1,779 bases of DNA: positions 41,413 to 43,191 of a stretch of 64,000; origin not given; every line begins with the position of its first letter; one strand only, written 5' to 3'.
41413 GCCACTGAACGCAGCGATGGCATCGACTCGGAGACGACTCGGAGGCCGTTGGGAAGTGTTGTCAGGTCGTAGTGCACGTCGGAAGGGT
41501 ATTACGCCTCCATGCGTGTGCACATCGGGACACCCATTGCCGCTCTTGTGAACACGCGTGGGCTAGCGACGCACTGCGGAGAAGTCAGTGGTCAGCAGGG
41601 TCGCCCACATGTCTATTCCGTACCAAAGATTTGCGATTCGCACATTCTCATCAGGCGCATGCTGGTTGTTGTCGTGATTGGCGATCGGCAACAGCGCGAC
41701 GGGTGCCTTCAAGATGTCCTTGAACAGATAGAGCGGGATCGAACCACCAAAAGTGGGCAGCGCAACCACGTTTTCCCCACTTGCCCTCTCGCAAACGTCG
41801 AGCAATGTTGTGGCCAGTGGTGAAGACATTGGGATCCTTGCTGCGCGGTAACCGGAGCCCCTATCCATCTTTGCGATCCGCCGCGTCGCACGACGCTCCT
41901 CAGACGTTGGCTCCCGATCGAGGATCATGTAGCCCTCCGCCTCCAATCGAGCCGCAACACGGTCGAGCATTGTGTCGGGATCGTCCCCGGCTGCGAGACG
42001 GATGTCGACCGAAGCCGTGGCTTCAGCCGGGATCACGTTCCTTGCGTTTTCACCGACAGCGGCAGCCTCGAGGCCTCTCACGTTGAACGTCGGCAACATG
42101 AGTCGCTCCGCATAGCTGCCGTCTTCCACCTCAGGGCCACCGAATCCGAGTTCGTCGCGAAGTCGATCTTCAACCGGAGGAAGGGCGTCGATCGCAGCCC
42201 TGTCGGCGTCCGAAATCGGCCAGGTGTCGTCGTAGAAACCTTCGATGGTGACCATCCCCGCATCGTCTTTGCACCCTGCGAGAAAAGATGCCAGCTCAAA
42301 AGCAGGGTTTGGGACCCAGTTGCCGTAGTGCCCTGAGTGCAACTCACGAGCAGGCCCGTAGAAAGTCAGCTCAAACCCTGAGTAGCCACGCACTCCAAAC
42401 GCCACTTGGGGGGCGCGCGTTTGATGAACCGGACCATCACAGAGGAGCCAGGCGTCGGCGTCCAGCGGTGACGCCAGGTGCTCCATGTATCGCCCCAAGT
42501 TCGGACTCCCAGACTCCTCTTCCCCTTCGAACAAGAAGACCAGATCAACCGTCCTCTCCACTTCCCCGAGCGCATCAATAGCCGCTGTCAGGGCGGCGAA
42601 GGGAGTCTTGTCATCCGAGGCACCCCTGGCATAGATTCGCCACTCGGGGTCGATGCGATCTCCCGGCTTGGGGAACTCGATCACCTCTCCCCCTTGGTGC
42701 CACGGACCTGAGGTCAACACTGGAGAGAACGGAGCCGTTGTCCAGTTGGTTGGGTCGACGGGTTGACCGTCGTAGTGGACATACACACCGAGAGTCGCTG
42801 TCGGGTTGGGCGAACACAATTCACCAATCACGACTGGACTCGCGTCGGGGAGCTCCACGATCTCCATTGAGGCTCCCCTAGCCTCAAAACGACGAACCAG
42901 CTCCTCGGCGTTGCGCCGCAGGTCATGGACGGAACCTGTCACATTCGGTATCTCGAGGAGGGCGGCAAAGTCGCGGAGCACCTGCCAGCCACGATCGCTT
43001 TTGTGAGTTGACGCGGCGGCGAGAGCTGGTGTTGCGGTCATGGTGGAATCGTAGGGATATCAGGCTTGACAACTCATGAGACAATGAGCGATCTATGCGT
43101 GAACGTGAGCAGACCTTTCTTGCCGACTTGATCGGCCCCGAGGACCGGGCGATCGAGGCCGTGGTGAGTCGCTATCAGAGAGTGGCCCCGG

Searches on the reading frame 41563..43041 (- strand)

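Call 73: search_protein_families(library=pfam, proteins=[window:41563-43041:-], max_evalue=0.00001)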
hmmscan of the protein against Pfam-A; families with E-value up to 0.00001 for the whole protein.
window:41563-43041:- (492 aa): 2 families
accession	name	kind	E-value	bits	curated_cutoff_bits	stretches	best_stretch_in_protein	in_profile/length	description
PF01546.33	Peptidase_M20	-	2.5e-17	63.9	24.6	1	86-484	2-205/206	Peptidase family M20/M25/M40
PF07687.19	M20_dimer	-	6.4e-12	45.8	21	1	216-369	2-102/107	Peptidase dimerisation domain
